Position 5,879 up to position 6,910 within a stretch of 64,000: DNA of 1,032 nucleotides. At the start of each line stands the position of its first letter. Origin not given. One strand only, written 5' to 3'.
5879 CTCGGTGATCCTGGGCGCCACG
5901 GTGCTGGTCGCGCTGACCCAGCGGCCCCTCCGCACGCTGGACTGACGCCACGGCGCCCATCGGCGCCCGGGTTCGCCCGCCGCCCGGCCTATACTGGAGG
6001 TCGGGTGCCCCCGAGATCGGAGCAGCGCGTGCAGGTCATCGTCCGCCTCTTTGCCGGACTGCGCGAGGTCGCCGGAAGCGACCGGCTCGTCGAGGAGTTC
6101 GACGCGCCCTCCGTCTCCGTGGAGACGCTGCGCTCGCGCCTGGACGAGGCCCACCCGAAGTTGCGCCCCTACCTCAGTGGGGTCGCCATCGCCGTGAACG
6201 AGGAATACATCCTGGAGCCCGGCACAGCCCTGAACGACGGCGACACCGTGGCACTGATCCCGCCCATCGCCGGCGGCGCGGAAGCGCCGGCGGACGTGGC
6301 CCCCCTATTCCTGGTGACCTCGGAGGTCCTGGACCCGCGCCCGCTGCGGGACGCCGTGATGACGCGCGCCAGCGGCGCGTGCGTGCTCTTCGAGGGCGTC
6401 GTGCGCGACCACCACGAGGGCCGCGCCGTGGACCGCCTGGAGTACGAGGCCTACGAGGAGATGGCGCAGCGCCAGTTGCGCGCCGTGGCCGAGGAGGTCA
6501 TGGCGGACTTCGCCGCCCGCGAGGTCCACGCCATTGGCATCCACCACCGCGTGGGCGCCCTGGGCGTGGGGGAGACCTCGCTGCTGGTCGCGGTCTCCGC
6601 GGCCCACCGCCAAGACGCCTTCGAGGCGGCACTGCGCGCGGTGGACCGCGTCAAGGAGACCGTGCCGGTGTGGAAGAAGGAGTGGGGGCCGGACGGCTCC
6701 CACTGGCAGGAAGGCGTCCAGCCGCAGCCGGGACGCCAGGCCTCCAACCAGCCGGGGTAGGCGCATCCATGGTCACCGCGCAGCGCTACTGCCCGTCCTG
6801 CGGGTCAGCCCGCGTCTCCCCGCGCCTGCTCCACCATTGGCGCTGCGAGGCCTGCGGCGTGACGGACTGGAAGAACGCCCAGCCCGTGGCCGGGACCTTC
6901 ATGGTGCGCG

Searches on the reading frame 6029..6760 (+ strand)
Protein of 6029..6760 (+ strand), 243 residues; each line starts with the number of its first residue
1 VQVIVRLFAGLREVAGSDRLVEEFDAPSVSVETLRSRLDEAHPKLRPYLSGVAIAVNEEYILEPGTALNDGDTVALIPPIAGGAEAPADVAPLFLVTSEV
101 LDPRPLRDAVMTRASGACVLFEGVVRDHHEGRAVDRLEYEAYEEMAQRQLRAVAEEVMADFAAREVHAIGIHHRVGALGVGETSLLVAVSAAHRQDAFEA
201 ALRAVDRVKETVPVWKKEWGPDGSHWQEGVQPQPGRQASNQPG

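Call 36: search_protein_families(library=pfam, proteins=[window:6029-6760:+], max_evalue=0.01)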
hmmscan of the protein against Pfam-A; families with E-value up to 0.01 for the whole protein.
window:6029-6760:+ (243 aa): 2 families
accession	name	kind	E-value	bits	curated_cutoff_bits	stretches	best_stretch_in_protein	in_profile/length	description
PF02391.22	MoaE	-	3.6e-34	117.8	23.4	1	96-210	1-113/114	MoaE protein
PF02597.26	ThiS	-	7.4e-15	55.7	22.5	1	5-83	1-76/76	ThiS family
